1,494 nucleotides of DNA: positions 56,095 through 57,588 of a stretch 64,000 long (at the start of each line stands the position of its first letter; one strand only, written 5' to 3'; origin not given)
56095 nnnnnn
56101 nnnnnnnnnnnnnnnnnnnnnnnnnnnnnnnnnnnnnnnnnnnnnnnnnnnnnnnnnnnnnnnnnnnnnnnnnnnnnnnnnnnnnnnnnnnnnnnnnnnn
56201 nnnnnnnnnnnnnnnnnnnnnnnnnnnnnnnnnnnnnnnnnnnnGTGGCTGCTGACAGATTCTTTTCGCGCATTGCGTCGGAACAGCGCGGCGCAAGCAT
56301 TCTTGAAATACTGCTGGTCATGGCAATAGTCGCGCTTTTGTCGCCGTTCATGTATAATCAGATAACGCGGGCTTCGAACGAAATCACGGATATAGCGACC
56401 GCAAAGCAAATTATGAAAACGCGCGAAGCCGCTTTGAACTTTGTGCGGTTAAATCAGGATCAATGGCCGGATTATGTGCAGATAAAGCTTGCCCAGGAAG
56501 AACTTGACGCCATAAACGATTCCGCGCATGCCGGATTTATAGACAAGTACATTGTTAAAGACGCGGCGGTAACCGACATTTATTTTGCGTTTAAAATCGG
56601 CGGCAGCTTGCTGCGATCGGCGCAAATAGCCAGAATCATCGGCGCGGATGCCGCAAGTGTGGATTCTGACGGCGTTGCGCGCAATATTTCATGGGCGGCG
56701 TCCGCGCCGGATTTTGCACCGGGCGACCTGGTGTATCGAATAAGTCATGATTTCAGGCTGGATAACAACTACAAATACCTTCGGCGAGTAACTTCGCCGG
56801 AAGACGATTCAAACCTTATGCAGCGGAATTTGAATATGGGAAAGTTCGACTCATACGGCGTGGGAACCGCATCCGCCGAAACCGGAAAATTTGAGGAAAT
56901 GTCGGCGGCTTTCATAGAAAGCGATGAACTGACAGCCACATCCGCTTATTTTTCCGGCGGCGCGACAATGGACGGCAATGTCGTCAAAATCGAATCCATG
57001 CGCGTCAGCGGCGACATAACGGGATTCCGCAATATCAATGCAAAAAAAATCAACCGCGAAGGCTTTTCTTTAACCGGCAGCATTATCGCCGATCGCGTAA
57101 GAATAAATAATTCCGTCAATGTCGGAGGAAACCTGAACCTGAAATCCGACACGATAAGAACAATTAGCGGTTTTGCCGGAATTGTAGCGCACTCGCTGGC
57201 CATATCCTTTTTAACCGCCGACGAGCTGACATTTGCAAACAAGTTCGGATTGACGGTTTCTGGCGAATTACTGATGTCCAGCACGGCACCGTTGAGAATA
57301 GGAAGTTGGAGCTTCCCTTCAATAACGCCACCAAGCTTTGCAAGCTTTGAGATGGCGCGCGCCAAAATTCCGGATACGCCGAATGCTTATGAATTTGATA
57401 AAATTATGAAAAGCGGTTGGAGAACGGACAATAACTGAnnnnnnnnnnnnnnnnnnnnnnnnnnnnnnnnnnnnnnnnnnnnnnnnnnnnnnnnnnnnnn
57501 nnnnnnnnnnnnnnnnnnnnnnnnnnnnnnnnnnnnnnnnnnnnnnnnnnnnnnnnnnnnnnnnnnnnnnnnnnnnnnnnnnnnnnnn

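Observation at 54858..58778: Operon of three paralogous 400-470-aa proteins with prepilin-type N-termini ('giant pseudopilins'), without assembly genes nearby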

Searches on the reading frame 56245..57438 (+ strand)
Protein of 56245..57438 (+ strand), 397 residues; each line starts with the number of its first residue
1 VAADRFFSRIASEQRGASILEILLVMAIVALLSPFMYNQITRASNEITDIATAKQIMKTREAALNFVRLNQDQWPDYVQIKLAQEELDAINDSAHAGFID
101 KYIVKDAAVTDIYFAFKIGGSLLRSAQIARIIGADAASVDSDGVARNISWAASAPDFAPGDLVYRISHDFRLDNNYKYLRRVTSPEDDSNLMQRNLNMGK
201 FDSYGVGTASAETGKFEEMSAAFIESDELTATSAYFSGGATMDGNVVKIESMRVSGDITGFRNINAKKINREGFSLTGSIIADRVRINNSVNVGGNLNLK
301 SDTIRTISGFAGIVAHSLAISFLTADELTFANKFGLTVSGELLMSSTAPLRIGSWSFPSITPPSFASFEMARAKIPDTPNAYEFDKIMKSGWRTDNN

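Call 3: search_protein_families(library=pfam, proteins=[window:56245-57438:+], max_evalue=1)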
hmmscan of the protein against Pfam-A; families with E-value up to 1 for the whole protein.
window:56245-57438:+ (397 aa): 4 families
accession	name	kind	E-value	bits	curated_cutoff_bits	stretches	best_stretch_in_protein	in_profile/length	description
PF04519.19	Bactofilin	-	0.04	14.6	27.9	1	237-297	38-97/98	Polymer-forming cytoskeletal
PF11919.13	PSME4_C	-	0.069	13.4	22.5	1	24-93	14-80/88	Proteasome activator complex subunit 4-like, C-terminal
PF07963.17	N_methyl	-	0.15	12.2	21.2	1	14-32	4-22/27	Prokaryotic N-terminal methylation motif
PF01455.23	HupF_HypC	-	0.16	12.5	28.5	1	126-163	7-42/65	HupF/HypC family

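Call 4: search_protein_families(library=ncbifam, proteins=[window:56245-57438:+], max_evalue=1)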
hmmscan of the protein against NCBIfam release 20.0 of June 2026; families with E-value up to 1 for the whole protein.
window:56245-57438:+ (397 aa): 6 families
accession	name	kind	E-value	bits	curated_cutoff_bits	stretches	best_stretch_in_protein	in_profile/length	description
TIGR01710.1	typeII_sec_gspG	equivalog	0.00034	20.7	88.85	1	15-78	1-63/134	type II secretion system major pseudopilin GspG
NF037980.1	T2SS_GspK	equivalog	0.021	14.4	130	1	14-69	1-56/307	type II secretion system minor pseudopilin GspK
NF007800.0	PRK10506.1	equivalog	0.091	12.6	158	1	11-55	5-49/163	prepilin peptidase-dependent protein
TIGR01708.2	typeII_sec_gspH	equivalog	0.098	12.6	80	1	14-47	1-36/169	type II secretion system minor pseudopilin GspH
NF007862.0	PRK10574.1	equivalog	0.17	12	138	1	13-35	3-25/145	prepilin peptidase-dependent pilin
TIGR02532.1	IV_pilin_GFxxxE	domain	0.77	9.7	16.3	1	18-33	5-20/24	prepilin-type N-terminal cleavage/methylation domain-containing protein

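Call 11: find_homologous_proteins(query=window:56245-57438:+)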
Query window:56245-57438:+ (397 aa): 755 proteins with E <= 0.001 among 8000 candidates; the best 120 are listed.
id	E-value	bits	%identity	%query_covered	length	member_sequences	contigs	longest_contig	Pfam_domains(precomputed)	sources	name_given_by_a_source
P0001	1.8e-254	862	100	100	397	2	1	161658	-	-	-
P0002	2.1e-158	546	66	96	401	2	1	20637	-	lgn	-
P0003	4.3e-158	545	65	96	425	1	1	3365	-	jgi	jgi:type II secretory pathway pseudopilin PulG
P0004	5.9e-154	531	62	99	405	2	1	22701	-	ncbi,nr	ncbi:MAG: hypothetical protein LBF28_00915 [Rickettsiales bacterium]|nr:hypothetical protein [Ricket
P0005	3.7e-153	528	64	96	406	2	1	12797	-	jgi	jgi:type II secretory pathway pseudopilin PulG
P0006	1.1e-150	520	60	98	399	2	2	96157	-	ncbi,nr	ncbi:MAG: hypothetical protein JW974_03415 [Alphaproteobacteria bacterium]|nr:hypothetical protein [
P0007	3.6e-148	512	61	97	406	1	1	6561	-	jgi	jgi:hypothetical protein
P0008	3.0e-147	509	58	99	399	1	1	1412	-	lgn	-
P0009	4.2e-146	505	60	96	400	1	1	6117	-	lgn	-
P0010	1.5e-145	503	59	98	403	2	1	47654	-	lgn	-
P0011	3.6e-145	502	61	96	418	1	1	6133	-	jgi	jgi:hypothetical protein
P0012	1.4e-143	497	62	94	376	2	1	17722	-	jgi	jgi:hypothetical protein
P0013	1.7e-143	497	58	96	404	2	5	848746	-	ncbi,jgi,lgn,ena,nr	ncbi:MAG TPA: type II secretion system protein [Alphaproteobacteria bacterium]|nr:type II secretion 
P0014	3.6e-142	492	60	96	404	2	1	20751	-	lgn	-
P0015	9.2e-142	491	60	96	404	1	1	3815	-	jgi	-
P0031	3.2e-127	443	53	96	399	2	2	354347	-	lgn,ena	-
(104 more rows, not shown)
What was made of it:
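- Source annotations of some homologs call them 'type II secretion system protein' or 'PulG' (call 11).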

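Call 16: find_encoding_contigs(protein=P0013, flank=10000, max_places=3)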
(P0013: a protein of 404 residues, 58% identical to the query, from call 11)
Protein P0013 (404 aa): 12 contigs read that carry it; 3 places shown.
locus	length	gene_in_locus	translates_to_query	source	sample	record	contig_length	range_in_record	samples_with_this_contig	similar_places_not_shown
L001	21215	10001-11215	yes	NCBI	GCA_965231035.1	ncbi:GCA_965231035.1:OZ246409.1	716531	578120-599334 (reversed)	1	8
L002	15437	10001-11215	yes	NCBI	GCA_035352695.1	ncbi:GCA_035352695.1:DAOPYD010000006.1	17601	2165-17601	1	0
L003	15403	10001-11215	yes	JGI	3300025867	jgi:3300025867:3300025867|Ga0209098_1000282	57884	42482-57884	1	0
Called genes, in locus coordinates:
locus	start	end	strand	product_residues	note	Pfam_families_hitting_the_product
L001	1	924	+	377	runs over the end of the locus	-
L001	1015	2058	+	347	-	PF04613:LpxD, PF24894:Hexapep_GlmU (faint), PF25087:GMPPB_C (weak), PF00132:Hexapep (weak), PF25084:LbH_EIF2B (weak), PF14602:Hexapep_2 (faint), PF00132:Hexapep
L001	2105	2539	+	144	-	PF22817:ApeP-like, PF07977:FabA, PF22818:ApeI-like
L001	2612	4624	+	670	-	-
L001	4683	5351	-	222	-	PF03938:OmpH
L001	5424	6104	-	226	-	PF00691:OmpA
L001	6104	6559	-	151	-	-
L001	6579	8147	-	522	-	PF13177:DNA_pol3_delta2, PF13245:AAA_19 (faint), PF13604:AAA_30 (faint), PF00004:AAA, PF13401:AAA_22 (faint), PF22608:DNAX_ATPase_lid, PF12169:DNA_pol3_gamma3, PF12362:DUF3646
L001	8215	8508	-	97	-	-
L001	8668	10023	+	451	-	-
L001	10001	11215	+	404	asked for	-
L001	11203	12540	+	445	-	-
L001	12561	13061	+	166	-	-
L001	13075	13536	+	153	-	-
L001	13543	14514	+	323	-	PF00849:PseudoU_synth_2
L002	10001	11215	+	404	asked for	-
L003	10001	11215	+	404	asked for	-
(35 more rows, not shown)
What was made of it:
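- The locus sits among envelope genes such as skp, an ompA-like gene, and lpxD and fabZ nearby in relatives (calls 3, 16).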

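Call 28: search_solved_structures(query=A1, max_evalue=10)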
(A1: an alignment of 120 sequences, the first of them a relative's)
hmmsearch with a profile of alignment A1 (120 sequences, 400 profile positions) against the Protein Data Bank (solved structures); distinct sequences matched with E-value up to 10: 1.
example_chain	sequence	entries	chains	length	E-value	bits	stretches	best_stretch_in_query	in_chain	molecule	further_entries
4uyp_A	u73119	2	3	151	0.53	12.2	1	205-324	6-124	Cellulosomal scaffoldin anchoring protein C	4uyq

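Call 33: search_protein_families(library=pfam, proteins=[P0013, P0031], max_evalue=1)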
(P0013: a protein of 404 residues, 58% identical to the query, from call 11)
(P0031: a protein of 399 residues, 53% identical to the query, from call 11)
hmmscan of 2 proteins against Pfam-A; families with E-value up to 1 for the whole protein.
P0013 (404 aa): 1 family
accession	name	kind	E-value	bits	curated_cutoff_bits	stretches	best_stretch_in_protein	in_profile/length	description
PF03961.19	FapA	-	0.053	13.5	31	1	255-328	68-130/272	Flagellar Assembly Protein A beta solenoid domain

P0031 (399 aa): 4 families
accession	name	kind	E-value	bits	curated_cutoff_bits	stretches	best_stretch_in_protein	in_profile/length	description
PF11773.13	ComGE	-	0.0038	17.5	25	1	19-59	2-42/82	Competence system putative prepilin ComGE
PF11919.13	PSME4_C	-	0.019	15.2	22.5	1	58-93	46-80/88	Proteasome activator complex subunit 4-like, C-terminal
PF07963.17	N_methyl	-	0.024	14.7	21.2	1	13-32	3-22/27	Prokaryotic N-terminal methylation motif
PF22258.1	DUF6949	-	0.25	12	28.7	1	13-55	32-74/99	Family of unknown function (DUF6949)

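Call 40: predict_structure(alignment_id=A1)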
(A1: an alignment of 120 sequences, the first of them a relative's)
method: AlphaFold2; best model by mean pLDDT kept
length: 397 residues; sequences in the alignment: 120
mean_pLDDT: 67.7   pTM: 0.40
mean pLDDT of the five models: 67.7, 61.6, 60.6, 60.0, 59.8
residues with pLDDT >= 90: 60; 70-90: 137; 50-70: 98; < 50: 102
segments of 3 or more residues with pLDDT < 50: 1-16, 172-205, 303-329, 331-351
pLDDT, mean of each block of 10 residues (from residue 1): 38 53 79 79 85 90 84 86 89 90 82 88 89 92 89 90 87 42 39 40 51 77 74 72 67 70 62 63 66 61 45 45 44 37 41 57 59 67 75 55
secondary structure, 60 per line:
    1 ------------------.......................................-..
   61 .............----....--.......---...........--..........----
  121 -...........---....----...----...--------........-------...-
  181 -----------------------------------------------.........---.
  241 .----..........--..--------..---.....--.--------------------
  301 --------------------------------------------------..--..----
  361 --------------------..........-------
elements in order: H19-57 H59-73 E78-81 H84-90 E94-104 E107-116 H122-132 E136-139 E144-146 E151-153 E162-169 E228-236 E246-255 E273-277 H381-390
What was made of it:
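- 56245..57438 (+): Gene B: PilV-like minor pilin (397 aa), signal ...QRG|ASILE. The AlphaFold model has helix 19-73 plus a beta-sheet at 78-169 with pLDDT 82-92 (call 40).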

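Call 44: fold_search(model_id=the predicted structure, library=pdb)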
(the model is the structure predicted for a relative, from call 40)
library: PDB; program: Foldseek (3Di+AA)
matches with E <= 10: 262; with E <= 0.001: 0
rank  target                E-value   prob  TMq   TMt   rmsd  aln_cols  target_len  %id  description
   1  9a1f_R                9.0e-02  0.94  0.20  0.56   4.2       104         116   17  Integrative structure of the XcpGHIJK pseudo pilus filament model of a type II secretion system (released 2021-06-18)
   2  2gid_A                1.0e-01  0.14  0.09  0.20  12.6       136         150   10  Crystal structures of trypanosoma bruciei MRP1/MRP2 (released 2006-09-05)
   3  7zkg_A                3.2e-01  0.05  0.07  0.10  18.0       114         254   12  C-Methyltransferase PsmD from Streptomyces griseofuscus with bound cofactor (crystal form 2) (released 2022-12-28)
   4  4ol4                  6.1e-01  0.05  0.12  0.20  10.2       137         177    9  Crystal structure of secreted proline rich antigen MTC28 (Rv0040c) from Mycobacterium tuberculosis (released 2015-01-28)
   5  6i6y                  6.5e-01  0.08  0.11  0.29   9.1        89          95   17  Circular permutant of ribosomal protein S6, swap helix 2 (released 2019-11-27)
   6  7zkh                  7.4e-01  0.04  0.08  0.11  17.4       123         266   13  C-Methyltransferase PsmD from Streptomyces griseofuscus with bound cofactor (crystal form 1) (released 2022-12-28)
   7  9nj8_B                7.9e-01  0.04  0.09  0.14  18.6       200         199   12  Crystal structure of apo Vibrio cholerae CqsR with D198N mutation (released 2025-07-02)
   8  7zkg_B                7.9e-01  0.03  0.07  0.10  18.0       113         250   12  C-Methyltransferase PsmD from Streptomyces griseofuscus with bound cofactor (crystal form 2) (released 2022-12-28)
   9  5ium_A                8.4e-01  0.05  0.10  0.16  17.5       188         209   11  Crystal structure of phosphorylated DesKC (released 2016-12-21)
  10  3gie_A                9.6e-01  0.06  0.11  0.17  13.9       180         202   10  Crystal structure of DesKC_H188E in complex with AMP-PCP (released 2009-09-15)
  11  9j6x_C                1.2e+00  0.10  0.10  0.06   9.4        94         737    7  Cryo-EM structure of the rice isoamylase ISA1-ISA2 heterocomplex (released 2025-05-28)
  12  6i6s_A                1.2e+00  0.07  0.12  0.32   8.1        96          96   14  Circular permutant of ribosomal protein S6, adding 9aa to C terminal of P68-69, L75A mutant (released 2019-11-27)
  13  9flt                  1.3e+00  0.08  0.11  0.13  13.6       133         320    9  Crystal structure of human Haspin (GSG2) kinase bound to chemical probe MU1920 (released 2024-09-11)
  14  7wzg_D                1.4e+00  0.03  0.08  0.13  16.4       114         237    8  Cypemycin N-terminal methyltransferase CypM (released 2023-02-22)
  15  3k8j                  1.7e+00  0.08  0.14  0.20   6.2       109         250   12  Structure of crystal form III of TP0453 (released 2010-10-27)
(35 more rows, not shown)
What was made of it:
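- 56245..57438 (+): The top Foldseek hit is a T2SS minor pseudopilin in the XcpGHIJK model (prob 0.94, TM 0.56 normalised to the target, E 0.09; call 44).
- Closest known: GspH-I-J-K, the T2SS minor pseudopilin tip complex. Same: The best structural hit for B is a subunit of the XcpGHIJK model (call 44).
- The top fold hit for B is a T2SS pseudopilin (call 44).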

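Call 59: find_related_loci(query=A1, collection=genome_contigs, flank=10000)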
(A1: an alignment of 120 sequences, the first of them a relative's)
Query A1 (397 aa) in genome_contigs; peptide patterns used: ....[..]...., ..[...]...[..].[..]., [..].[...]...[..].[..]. (x = any residue, [..] = any of these).
307 stretches matched a pattern; 235 encode a relative of the query (tblastn E <= 1e-3); the best 80 are kept; 80 distinct loci.
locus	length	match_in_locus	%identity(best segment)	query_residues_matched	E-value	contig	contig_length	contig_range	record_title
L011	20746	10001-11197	62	1-394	7e-165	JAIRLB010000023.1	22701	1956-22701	MAG: Rickettsiales bacterium isolate Cc175_bin31 k119_2748618, whole genome shotgun sequence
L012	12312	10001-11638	64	6-394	4e-163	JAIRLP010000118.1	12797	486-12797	MAG: Rickettsiales bacterium isolate Cc175_bin55 k119_1421568, whole genome shotgun sequence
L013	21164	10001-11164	60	6-393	2e-160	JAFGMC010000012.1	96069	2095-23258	MAG: Alphaproteobacteria bacterium isolate Zod_Metabat.441 k87_10241782, whole genome shotgun sequence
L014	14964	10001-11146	62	13-394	2e-158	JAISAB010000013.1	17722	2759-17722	MAG: Rickettsiales bacterium isolate Gx481_bin12 k119_286686, whole genome shotgun sequence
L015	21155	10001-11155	58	12-396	1e-153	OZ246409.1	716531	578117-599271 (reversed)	MAG: uncultured Muribaculaceae bacterium isolate SRP089250_co1_503 genome assembly, chromosome: 1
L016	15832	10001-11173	54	5-396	4e-148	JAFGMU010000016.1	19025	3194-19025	MAG: Alphaproteobacteria bacterium isolate Zod_Metabat.497 k87_3888862, whole genome shotgun sequence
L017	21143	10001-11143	57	12-392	5e-140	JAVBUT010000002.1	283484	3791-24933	MAG: Alphaproteobacteria bacterium isolate EPI_MAG_00286 c_000010924762, whole genome shotgun sequence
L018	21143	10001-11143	54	13-393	8e-140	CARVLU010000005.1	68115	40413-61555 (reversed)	MAG TPA_asm: uncultured Alphaproteobacteria bacterium isolate MGBC118324 genome assembly, contig: MGBC118324.5, whole ge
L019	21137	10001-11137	55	15-393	7e-136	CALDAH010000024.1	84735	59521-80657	MAG TPA_asm: uncultured Alphaproteobacteria bacterium isolate SRR4116664_bin.35_CONCOCT_v1.1_MAG genome assembly, contig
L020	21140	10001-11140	52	13-392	1e-135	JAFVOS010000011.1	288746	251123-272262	MAG: Alphaproteobacteria bacterium isolate RGIG5256 Sheep_Colon-1__c743588, whole genome shotgun sequence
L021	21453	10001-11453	52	5-393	9e-135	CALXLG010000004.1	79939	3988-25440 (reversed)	MAG: uncultured Alphaproteobacteria bacterium isolate BRZ_FN__bin24 genome assembly, contig: BRZ_FN__NODE_301_length_799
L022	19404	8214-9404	51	1-397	1e-133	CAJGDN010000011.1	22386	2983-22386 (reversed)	MAG: uncultured Alphaproteobacteria bacterium isolate MAG63 genome assembly, contig: k141_1260468_length_22386_cov_11.00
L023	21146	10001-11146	52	13-394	1e-133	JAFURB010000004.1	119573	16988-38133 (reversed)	MAG: Alphaproteobacteria bacterium isolate RGIG4748 Roe_deer_Rectum.Co__c483133, whole genome shotgun sequence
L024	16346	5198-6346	51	14-396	5e-133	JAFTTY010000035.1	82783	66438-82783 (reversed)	MAG: Alphaproteobacteria bacterium isolate RGIG4147 Roe_deer_Colon-1__c717635, whole genome shotgun sequence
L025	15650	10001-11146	52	12-393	1e-132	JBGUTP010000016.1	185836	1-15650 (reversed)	MAG: Candidatus Enterousia sp. isolate fecal_MAG_67 fecal_MAG_67_contig_0016, whole genome shotgun sequence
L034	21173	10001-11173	54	1-394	1e-131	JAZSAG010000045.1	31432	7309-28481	MAG: Candidatus Enterousia sp. isolate T1900044938_TS20190404.MAGScoT_cleanbin_000029 SGB_3452_k141_1572030, whole genom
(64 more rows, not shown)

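Call 64: search_protein_families(library=ncbifam, proteins=[L034:967-2595:-, L034:2595-3296:-, L034:3286-4590:-, L034:3-890:-, L034:6093-6551:-, L034:12547-13071:+, L034:13068-13526:+, L034:8193-8507:-], max_evalue=0.01)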
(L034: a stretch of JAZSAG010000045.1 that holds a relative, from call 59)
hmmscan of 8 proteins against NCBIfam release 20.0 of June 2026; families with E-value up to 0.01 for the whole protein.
L034:967-2595:- (542 aa): 17 families
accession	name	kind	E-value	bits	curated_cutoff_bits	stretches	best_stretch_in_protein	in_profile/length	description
TIGR02533.1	type_II_gspE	equivalog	1.7e-64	218.3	630.25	1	135-531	116-484/486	type II secretion system ATPase GspE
TIGR02538.1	type_IV_pilB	equivalog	1.4e-55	189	675.65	1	126-531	179-560/564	type IV-A pilus assembly ATPase PilB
NF053534.1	T4PilAsmATPsTfpB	equivalog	2.9e-53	181.2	850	1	122-531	194-580/584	type IV pilus assembly ATPase TfpB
NF007755.0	PRK10436.1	equivalog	1.2e-49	169.2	617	1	126-535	83-461/465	type II secretion system protein GspE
NF041000.1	ATPase_ComGA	equivalog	8.4e-42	143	300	1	134-420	2-265/267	competence type IV pilus ATPase ComGA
TIGR01420.1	pilT_fam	subfamily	1.3e-31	110.1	319.1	1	133-417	3-257/343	PilT/PilU family type 4a pilus ATPase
TIGR02525.1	plasmid_TraJ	equivalog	2.5e-17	62.9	368.3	1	274-407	149-279/372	plasmid transfer ATPase TraJ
NF058587.1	archaellum_moto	equivalog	2.7e-12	46.2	550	1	277-396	278-394/527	archaellum flagellar ATPase motor FlaI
TIGR02788.1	VirB11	equivalog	2.8e-12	46.3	249.95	1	277-400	147-267/308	P-type DNA transfer ATPase VirB11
TIGR02524.1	dot_icm_DotB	equivalog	4.2e-12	45.9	463.3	1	274-396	134-257/358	Dot/Icm type IV secretion system ATPase DotB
TIGR02782.1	TrbB_P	equivalog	1.9e-10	40.6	304.55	1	277-410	139-267/303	P-type conjugative transfer ATPase TrbB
NF010407.0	PRK13833.1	subfamily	1.2e-08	34.7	499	1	277-401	147-265/323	conjugal transfer protein TrbB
TIGR03819.1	heli_sec_ATPase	hypoth_equivalog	7.2e-08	32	373.15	1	231-400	134-302/340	TadA family conjugal transfer-associated ATPase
NF053672.1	bindosome_BasE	exception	1.1e-07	31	1000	1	278-398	274-391/512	bindosome assembly system ATPase subunit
NF010469.0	PRK13894.1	subfamily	2.5e-07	30.4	508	1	277-397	152-266/320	conjugal transfer ATPase TrbB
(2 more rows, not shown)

L034:2595-3296:- (233 aa): 3 families
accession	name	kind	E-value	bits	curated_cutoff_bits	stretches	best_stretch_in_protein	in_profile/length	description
TIGR03021.1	pilP_fam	equivalog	4.3e-07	31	34.65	1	106-211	7-114/119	type IV pilus biogenesis protein PilP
NF009344.0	PRK12705.1-1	equivalog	0.001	17.7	831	1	45-158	66-172/572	hypothetical protein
NF038025.1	dapto_LiaX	exception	0.0091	14.7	350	0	60-209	100-236/512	daptomycin-sensing surface protein LiaX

L034:3286-4590:- (434 aa): 0 families

L034:3-890:- (296 aa): 6 families
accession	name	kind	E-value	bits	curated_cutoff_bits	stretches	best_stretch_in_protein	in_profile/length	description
NF041012.2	T4P_ComGB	equivalog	2e-16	60.3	240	1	1-251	9-257/332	competence type IV pilus assembly protein ComGB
TIGR02120.1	GspF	equivalog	1.1e-15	57.7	424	1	1-258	71-330/401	type II secretion system inner membrane protein GspF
NF007861.0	PRK10573.1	equivalog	6.4e-14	51.8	401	1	2-253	68-323/401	protein transport protein HofC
NF052606.1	T4PiliAsmPilCMyx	equivalog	4.8e-12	45.4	700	1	12-257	92-346/419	type IV pilus assembly protein PilC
NF052607.1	T4PiliAsmPilCThrm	equivalog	4.7e-07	29.2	700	1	2-287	75-361/406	type IV pilus assembly protein PilC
NF047826.1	T3SSXpsF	equivalog_domain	0.0031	16.4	650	1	78-294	149-368/405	type II secretion system protein XpsF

L034:6093-6551:- (152 aa): 0 families

L034:12547-13071:+ (174 aa): 3 families
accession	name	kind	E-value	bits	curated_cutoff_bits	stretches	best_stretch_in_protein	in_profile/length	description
TIGR02098.1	MJ0042_CXXC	domain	2.5e-05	23.9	20.9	1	1-33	1-37/38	MJ0042-type zinc finger domain-containing protein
NF038353.1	FxLYD_dom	domain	0.00045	20.1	23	1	95-158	4-65/71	FxLYD domain-containing protein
NF001629.0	PRK00415.1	equivalog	0.0026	17.3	70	1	1-30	13-42/62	30S ribosomal protein S27e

L034:13068-13526:+ (152 aa): 0 families

L034:8193-8507:- (104 aa): 0 families

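Call 65: search_protein_families(library=pfam, proteins=[L034:967-2595:-, L034:2595-3296:-, L034:3286-4590:-, L034:3-890:-, L034:6093-6551:-, L034:12547-13071:+, L034:13068-13526:+, L034:8193-8507:-], max_evalue=0.01)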
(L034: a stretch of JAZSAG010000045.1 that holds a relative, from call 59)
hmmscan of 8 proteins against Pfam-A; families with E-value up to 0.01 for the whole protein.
L034:967-2595:- (542 aa): 1 family
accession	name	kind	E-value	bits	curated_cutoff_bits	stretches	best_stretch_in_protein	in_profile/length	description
PF00437.27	T2SSE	-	1.6e-61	208.5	24.9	1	127-531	7-370/370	Type II/IV secretion system protein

L034:2595-3296:- (233 aa): 0 families

L034:3286-4590:- (434 aa): 1 family
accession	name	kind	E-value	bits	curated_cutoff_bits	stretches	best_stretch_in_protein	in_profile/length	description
PF06864.17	PAP_PilO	-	8e-08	32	26.7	1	28-337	2-310/419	Pilin accessory protein (PilO)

L034:3-890:- (296 aa): 1 family
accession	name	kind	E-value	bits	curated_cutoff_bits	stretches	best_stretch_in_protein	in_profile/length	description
PF00482.28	T2SSF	-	2.8e-23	82.7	25.2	2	199-289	1-92/125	Type II secretion system (T2SS), protein F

L034:6093-6551:- (152 aa): 1 family
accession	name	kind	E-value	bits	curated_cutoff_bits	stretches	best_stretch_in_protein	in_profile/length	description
PF08805.16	PilS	-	0.0038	17.7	22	0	42-118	7-93/138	PilS N terminal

L034:12547-13071:+ (174 aa): 4 families
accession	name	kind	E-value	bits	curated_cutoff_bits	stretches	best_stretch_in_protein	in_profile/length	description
PF13717.11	Zn_ribbon_4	-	5.7e-07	29.8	30.3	1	1-32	1-36/36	zinc-ribbon domain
PF08592.16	Anthrone_oxy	-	0.0026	18.4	27.3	1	24-74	18-69/106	Anthrone oxygenase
PF11906.13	DUF3426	-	0.008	16.7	27.7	0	87-141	60-115/147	Protein of unknown function (DUF3426)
PF13719.11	Zn_ribbon_5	-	0.0098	16.1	29.3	0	1-33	1-37/37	zinc-ribbon domain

L034:13068-13526:+ (152 aa): 0 families

L034:8193-8507:- (104 aa): 1 family
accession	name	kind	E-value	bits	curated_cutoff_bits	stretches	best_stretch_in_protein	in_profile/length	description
PF13763.11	DUF4167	-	0.00036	21.2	25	1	28-58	46-76/78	Domain of unknown function (DUF4167)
